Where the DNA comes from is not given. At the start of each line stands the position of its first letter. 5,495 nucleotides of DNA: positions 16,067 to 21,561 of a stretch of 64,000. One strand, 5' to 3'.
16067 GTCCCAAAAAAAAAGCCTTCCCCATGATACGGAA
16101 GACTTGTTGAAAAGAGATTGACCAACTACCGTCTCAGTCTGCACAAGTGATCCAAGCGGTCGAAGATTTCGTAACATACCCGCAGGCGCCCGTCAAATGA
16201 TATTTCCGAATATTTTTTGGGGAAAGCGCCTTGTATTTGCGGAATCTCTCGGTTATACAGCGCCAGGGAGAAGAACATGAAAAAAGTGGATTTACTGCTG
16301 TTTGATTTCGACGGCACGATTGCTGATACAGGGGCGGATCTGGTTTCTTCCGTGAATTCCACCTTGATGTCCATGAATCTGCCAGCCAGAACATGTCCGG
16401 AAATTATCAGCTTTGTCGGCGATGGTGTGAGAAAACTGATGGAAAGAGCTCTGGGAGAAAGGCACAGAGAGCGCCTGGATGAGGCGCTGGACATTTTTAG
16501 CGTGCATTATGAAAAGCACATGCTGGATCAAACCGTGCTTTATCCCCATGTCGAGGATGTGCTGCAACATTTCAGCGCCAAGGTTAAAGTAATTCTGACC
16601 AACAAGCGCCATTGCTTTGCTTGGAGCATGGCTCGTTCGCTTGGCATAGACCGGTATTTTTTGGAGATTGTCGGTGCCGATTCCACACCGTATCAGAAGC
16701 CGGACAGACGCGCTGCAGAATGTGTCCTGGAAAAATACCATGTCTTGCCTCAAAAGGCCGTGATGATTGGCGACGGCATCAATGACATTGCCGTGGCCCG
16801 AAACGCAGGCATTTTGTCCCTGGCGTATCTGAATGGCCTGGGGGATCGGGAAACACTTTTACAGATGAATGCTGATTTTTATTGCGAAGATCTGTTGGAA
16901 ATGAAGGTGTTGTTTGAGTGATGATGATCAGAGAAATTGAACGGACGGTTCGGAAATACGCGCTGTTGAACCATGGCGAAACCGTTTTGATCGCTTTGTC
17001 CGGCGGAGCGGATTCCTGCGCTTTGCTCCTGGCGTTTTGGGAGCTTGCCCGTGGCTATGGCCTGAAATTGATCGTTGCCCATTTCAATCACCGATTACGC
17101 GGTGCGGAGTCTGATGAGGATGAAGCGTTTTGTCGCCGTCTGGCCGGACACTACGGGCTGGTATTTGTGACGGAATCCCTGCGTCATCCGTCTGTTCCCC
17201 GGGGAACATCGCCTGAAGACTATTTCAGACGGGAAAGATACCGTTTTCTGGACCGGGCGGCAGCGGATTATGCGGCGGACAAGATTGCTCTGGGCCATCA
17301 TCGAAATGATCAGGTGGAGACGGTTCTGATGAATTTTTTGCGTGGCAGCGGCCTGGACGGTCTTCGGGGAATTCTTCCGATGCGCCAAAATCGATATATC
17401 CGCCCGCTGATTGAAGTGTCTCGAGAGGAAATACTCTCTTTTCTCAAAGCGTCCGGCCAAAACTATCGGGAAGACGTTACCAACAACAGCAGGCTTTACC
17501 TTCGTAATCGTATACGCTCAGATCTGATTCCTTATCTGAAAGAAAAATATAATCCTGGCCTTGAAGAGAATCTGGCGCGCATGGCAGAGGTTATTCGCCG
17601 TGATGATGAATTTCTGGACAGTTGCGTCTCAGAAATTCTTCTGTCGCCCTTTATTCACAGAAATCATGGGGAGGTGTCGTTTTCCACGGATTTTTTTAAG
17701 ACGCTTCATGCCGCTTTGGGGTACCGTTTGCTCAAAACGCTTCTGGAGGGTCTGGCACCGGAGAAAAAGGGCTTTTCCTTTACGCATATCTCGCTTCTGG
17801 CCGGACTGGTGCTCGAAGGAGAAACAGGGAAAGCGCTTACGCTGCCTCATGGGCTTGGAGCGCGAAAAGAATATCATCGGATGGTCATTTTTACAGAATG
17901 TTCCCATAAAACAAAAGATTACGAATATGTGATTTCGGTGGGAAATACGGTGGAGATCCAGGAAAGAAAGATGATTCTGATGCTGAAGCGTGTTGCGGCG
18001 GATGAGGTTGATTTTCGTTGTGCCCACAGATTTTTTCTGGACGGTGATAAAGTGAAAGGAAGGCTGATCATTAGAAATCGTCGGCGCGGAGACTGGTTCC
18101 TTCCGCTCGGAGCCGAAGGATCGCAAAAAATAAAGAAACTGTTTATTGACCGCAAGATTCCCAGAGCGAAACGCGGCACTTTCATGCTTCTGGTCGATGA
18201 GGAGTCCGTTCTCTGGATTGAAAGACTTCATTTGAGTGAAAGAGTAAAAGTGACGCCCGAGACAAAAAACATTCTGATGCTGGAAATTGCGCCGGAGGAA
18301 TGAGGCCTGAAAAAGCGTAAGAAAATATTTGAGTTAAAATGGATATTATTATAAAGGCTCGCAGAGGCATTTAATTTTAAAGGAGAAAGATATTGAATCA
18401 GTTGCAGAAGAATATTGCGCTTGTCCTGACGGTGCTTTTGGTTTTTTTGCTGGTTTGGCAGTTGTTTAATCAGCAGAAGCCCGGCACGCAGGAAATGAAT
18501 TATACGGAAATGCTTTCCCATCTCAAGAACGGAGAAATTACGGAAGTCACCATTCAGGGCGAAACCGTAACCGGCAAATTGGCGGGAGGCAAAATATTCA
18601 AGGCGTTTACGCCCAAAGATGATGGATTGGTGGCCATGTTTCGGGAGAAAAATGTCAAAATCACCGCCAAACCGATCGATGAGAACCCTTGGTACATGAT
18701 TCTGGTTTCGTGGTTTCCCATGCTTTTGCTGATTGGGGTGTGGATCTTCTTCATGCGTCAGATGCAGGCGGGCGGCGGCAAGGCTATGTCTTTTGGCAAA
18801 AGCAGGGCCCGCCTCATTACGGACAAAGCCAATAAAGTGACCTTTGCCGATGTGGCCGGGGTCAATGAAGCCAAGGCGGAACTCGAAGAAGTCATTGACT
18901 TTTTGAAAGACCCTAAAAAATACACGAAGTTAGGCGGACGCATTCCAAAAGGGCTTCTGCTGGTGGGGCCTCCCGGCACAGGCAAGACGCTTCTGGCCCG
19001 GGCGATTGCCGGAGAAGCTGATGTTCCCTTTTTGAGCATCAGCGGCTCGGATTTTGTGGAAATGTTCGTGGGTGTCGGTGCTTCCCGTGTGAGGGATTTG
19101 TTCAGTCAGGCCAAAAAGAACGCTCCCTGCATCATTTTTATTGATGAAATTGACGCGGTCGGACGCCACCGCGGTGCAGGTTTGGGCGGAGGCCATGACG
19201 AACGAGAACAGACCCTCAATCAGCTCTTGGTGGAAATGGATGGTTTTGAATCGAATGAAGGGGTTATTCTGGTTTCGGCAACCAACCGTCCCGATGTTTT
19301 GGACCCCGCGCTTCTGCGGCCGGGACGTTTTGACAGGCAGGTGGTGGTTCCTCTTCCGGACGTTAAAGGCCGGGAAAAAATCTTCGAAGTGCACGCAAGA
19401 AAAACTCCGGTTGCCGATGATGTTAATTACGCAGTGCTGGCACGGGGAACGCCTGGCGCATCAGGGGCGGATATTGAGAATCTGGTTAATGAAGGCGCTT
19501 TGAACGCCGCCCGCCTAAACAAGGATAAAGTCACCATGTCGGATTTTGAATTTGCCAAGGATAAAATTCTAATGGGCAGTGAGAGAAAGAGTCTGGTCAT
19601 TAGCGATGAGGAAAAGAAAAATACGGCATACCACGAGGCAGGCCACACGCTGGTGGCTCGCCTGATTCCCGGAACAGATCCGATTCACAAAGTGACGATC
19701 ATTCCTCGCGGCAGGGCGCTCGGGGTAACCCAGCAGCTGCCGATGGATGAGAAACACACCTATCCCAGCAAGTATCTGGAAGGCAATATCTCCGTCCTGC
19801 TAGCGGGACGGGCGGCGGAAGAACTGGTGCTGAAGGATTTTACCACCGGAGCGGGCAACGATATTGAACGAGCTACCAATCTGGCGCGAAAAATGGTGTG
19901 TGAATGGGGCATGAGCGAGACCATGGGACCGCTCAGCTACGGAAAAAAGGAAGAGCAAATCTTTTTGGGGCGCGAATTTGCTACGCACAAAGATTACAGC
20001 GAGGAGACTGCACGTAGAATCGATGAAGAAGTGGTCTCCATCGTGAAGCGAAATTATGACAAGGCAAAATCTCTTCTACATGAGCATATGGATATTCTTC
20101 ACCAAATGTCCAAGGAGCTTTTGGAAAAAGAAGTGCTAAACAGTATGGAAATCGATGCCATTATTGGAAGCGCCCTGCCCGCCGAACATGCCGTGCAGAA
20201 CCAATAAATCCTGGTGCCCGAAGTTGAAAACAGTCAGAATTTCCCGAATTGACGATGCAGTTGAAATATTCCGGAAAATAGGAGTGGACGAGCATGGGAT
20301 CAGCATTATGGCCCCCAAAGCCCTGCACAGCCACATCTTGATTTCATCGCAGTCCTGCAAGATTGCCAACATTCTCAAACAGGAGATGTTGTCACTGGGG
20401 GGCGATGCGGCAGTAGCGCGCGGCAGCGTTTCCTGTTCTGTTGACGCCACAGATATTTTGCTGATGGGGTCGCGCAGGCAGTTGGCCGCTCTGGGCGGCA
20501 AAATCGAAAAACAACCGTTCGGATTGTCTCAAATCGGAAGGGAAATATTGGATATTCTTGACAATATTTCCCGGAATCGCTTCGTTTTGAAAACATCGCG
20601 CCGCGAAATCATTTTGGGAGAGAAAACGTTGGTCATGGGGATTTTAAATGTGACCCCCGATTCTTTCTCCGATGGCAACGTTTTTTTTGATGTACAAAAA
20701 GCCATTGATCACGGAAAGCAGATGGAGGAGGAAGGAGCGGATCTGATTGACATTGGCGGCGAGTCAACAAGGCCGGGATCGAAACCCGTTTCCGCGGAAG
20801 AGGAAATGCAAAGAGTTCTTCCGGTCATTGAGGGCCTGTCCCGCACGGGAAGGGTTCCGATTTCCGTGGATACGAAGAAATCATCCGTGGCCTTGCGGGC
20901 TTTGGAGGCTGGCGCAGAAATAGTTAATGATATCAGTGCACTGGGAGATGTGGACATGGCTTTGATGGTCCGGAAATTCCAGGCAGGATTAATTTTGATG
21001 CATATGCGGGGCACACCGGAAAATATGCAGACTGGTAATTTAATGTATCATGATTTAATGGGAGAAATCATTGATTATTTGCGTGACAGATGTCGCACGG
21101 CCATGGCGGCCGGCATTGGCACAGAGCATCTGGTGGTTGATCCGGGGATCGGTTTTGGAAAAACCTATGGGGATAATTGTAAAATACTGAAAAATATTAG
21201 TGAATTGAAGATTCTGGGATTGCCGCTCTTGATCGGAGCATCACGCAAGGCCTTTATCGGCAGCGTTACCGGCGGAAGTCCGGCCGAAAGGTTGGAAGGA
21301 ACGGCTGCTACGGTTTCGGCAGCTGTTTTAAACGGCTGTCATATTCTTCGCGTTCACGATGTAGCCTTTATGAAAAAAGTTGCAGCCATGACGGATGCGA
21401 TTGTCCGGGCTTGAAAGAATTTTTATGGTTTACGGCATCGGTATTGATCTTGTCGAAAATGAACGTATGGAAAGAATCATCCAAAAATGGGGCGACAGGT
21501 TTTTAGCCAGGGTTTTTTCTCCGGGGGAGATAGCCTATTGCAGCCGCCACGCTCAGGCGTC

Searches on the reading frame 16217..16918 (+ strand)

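Call 30: search_protein_families(library=pfam, proteins=[window:16217-16918:+], max_evalue=0.00001)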
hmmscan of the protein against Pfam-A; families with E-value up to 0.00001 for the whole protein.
window:16217-16918:+ (234 aa): 4 families
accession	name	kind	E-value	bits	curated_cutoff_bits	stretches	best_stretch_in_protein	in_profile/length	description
PF13419.12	HAD_2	-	1.1e-29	104.2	23.8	1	27-203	1-177/178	Haloacid dehalogenase-like hydrolase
PF00702.32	Hydrolase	-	3.2e-24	86.8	26.4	1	24-198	1-191/191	haloacid dehalogenase-like hydrolase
PF13242.12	Hydrolase_like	-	1.8e-11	44.2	22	1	160-228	3-74/75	HAD-hyrolase-like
PF12710.13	HAD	-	1.4e-08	35.8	27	1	28-195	2-189/189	haloacid dehalogenase-like hydrolase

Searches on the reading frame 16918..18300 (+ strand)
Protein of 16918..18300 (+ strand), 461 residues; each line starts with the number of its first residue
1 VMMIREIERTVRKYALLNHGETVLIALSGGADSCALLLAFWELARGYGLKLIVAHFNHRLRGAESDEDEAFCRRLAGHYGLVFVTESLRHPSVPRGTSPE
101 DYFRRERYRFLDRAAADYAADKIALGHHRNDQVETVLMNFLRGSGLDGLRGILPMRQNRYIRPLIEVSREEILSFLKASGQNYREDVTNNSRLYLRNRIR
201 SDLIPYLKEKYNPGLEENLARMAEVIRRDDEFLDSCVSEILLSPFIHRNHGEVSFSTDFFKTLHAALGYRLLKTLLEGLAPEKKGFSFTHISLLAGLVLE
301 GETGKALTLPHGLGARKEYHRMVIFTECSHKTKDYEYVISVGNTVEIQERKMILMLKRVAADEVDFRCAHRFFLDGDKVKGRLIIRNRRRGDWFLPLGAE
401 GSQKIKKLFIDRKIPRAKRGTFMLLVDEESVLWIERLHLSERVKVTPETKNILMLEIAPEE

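Call 30: search_protein_families(library=pfam, proteins=[window:16918-18300:+], max_evalue=0.00001)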
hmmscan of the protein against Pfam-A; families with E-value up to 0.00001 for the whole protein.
window:16918-18300:+ (461 aa): 2 families
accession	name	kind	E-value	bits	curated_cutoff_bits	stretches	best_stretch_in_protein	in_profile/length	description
PF01171.26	ATP_bind_3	-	1.5e-47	162.1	27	1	23-201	2-181/182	PP-loop family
PF11734.13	TilS_C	-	2.2e-12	46.6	22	1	383-452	1-70/74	TilS substrate C-terminal domain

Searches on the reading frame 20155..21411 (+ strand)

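Call 30: search_protein_families(library=pfam, proteins=[window:20155-21411:+], max_evalue=0.00001)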
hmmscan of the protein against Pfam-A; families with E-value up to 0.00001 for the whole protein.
window:20155-21411:+ (419 aa): 1 family
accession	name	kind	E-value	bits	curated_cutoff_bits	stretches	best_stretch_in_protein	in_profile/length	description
PF00809.28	Pterin_bind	-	4.1e-83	279.2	25.5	1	161-401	1-244/244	Pterin binding enzyme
